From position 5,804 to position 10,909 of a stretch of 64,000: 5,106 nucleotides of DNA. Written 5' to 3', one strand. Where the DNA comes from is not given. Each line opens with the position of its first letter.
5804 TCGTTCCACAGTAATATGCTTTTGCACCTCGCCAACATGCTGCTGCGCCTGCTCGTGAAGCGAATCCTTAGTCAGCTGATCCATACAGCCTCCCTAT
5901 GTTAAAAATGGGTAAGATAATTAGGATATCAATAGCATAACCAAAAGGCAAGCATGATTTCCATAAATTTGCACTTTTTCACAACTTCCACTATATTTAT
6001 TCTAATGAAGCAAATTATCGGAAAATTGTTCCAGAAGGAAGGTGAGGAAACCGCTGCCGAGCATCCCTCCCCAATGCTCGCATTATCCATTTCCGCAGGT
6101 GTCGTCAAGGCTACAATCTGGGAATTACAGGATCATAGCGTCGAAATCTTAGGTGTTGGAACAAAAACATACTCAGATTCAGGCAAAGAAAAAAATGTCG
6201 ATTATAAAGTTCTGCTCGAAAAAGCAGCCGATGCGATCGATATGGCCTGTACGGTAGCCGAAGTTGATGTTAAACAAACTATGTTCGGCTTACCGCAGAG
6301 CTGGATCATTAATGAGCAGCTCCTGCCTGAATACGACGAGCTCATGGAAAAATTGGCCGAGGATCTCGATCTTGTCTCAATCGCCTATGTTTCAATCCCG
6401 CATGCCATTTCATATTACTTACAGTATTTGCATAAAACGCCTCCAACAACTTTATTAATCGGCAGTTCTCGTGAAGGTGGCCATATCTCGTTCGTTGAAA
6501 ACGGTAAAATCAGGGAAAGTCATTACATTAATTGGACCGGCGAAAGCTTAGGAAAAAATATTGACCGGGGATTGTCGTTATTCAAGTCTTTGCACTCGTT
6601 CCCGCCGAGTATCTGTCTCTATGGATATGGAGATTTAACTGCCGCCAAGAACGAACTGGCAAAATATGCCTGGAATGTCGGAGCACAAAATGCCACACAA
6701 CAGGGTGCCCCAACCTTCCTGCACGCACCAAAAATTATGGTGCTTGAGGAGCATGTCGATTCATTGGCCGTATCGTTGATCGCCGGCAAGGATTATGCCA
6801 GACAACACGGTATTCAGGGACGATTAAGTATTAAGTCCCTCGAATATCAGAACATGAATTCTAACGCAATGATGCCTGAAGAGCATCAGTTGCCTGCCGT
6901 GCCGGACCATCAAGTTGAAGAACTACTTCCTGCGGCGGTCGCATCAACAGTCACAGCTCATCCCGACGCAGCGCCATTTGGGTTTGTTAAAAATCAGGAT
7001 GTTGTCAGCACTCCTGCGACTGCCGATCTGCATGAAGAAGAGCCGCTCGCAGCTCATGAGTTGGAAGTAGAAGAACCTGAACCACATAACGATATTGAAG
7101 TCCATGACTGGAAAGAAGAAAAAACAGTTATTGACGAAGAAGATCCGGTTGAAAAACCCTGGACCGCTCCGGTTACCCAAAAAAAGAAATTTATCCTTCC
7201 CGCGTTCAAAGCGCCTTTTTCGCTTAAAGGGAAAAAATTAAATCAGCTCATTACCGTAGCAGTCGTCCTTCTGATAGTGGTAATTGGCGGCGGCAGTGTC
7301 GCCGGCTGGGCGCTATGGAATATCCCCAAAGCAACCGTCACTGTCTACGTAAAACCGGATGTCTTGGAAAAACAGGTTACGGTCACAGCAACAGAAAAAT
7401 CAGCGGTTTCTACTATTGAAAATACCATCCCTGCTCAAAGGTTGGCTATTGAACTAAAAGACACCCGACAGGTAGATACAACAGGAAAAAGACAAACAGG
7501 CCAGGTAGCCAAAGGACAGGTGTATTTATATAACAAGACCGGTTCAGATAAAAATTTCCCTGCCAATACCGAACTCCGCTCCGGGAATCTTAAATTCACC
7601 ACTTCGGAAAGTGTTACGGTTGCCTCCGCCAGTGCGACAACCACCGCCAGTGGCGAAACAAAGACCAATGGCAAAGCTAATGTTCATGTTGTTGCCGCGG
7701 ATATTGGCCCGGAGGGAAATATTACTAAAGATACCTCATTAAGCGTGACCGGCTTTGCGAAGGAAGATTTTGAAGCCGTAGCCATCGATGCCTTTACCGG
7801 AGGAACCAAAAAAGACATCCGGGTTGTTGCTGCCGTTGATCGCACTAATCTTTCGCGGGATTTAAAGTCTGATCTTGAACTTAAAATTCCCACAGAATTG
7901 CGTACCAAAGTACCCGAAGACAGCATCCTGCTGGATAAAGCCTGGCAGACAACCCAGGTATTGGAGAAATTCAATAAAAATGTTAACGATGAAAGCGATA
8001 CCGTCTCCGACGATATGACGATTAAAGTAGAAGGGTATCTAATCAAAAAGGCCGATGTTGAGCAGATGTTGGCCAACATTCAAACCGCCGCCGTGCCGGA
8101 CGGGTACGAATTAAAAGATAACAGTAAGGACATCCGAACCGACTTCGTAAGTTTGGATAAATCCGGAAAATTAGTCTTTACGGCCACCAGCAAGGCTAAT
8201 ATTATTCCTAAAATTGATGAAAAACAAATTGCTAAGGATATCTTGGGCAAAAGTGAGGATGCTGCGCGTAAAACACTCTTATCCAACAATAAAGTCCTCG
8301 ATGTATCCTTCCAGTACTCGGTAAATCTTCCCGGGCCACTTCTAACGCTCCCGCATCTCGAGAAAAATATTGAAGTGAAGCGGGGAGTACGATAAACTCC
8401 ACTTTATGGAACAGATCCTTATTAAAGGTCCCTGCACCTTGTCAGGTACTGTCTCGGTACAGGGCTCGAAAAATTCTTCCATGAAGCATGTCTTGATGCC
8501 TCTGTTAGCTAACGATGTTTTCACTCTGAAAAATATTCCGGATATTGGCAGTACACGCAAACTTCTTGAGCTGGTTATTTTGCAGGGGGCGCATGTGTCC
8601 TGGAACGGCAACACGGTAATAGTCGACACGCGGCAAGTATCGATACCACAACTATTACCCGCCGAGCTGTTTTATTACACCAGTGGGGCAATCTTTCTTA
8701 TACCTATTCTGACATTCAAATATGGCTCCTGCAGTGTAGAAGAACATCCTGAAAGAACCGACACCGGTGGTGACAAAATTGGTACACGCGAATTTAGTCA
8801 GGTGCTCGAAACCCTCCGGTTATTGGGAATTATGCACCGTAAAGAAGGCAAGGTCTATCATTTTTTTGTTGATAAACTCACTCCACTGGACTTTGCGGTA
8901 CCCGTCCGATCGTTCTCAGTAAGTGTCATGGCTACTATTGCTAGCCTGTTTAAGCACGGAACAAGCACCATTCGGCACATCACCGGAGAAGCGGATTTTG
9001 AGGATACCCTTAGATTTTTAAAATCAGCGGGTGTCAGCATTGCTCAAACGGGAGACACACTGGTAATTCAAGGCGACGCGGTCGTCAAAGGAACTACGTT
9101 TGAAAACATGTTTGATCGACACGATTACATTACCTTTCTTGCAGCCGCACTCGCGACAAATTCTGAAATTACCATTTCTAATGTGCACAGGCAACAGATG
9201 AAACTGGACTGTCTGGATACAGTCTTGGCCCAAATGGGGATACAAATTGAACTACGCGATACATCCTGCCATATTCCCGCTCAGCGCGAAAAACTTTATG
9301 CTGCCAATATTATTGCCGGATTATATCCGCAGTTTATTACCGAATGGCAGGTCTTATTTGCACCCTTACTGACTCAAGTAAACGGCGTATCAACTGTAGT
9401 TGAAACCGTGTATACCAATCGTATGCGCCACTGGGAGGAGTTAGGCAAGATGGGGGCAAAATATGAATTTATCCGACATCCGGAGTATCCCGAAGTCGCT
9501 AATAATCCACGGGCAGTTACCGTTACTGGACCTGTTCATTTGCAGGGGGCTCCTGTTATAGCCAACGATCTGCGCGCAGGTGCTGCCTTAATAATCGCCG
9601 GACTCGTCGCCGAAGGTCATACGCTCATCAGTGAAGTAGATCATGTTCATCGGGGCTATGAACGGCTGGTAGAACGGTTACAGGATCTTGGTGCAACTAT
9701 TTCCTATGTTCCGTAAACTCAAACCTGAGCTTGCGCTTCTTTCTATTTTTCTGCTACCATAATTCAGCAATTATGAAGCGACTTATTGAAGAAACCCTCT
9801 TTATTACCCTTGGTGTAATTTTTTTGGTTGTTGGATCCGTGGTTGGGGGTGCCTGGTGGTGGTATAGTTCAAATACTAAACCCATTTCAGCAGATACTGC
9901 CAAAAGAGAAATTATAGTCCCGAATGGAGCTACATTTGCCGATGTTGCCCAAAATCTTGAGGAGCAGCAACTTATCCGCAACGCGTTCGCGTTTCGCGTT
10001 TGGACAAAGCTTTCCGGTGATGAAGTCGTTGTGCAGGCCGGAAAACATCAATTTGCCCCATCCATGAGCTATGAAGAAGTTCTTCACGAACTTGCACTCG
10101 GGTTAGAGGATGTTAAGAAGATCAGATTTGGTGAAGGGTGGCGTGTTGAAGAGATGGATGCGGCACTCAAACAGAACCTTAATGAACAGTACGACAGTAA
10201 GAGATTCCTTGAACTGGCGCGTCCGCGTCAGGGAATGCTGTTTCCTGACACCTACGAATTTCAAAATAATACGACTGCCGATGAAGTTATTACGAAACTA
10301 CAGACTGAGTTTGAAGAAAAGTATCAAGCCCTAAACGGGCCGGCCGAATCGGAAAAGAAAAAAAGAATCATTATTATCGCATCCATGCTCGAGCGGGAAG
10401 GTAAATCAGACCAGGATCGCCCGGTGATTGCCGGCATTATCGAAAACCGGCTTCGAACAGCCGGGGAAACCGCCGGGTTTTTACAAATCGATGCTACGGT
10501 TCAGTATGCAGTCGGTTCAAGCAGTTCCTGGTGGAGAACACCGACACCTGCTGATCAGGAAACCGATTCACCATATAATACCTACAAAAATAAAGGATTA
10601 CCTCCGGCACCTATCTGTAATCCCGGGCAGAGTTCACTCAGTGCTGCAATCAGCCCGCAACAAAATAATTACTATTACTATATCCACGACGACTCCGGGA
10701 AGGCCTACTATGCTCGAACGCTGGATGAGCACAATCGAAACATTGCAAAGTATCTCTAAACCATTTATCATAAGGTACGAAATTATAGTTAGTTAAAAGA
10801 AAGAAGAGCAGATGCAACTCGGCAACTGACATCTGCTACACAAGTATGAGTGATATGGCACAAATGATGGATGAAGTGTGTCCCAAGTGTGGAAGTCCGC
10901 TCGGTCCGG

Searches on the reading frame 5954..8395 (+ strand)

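Call 71: search_protein_families(library=pfam, proteins=[window:5954-8395:+], max_evalue=0.00001)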
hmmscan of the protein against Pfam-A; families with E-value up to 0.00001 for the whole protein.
window:5954-8395:+ (813 aa): 0 families

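Call 79: search_protein_families(library=pfam, proteins=[window:5954-8395:+], max_evalue=1)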
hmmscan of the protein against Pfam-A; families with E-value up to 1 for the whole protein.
window:5954-8395:+ (813 aa): 3 families
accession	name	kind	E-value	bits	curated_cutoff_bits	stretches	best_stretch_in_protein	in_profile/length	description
PF04865.19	Baseplate_J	-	0.017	14.9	21.1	1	512-618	16-110/255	Baseplate J-like protein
PF14756.11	Pdase_C33_assoc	-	0.16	12.3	25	0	656-716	68-128/147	Peptidase_C33-associated domain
PF21110.3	GlxA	-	0.23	12.6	27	1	524-605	7-94/105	GlxA beta barrel domain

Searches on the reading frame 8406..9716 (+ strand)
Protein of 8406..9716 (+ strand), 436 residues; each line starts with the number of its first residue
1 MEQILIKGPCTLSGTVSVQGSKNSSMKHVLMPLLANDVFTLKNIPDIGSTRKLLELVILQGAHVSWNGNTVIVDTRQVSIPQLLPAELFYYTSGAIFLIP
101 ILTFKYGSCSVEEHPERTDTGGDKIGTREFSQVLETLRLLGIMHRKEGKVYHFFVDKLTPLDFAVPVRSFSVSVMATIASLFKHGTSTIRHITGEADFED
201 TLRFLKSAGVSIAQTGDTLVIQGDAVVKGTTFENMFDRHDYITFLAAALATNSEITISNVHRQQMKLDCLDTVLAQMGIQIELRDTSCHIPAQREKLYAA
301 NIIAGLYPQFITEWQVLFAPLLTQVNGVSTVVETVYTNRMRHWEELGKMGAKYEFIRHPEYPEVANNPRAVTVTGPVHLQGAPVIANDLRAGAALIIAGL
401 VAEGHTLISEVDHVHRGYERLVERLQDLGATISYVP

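Call 71: search_protein_families(library=pfam, proteins=[window:8406-9716:+], max_evalue=0.00001)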
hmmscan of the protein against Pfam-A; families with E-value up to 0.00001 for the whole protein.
window:8406-9716:+ (436 aa): 1 family
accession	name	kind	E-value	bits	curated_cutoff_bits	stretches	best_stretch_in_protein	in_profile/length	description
PF00275.25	EPSP_synthase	-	1.1e-50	173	22.8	1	7-425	2-417/417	EPSP synthase (3-phosphoshikimate 1-carboxyvinyltransferase)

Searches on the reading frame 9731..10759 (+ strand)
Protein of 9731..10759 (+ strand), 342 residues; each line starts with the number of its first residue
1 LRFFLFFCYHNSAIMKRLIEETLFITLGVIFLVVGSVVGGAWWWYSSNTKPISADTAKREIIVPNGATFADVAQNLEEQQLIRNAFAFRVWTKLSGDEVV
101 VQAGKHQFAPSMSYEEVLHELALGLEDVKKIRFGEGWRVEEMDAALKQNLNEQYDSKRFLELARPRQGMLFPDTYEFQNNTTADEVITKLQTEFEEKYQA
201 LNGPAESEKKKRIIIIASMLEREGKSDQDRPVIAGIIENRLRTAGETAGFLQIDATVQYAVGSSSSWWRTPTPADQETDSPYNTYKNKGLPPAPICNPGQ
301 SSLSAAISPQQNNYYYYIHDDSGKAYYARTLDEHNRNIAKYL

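Call 71: search_protein_families(library=pfam, proteins=[window:9731-10759:+], max_evalue=0.00001)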
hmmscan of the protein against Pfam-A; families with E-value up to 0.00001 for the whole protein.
window:9731-10759:+ (342 aa): 1 family
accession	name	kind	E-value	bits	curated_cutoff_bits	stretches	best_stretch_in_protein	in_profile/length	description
PF02618.21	YceG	-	3.9e-78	263.1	32.4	1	62-340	2-275/275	YceG-like family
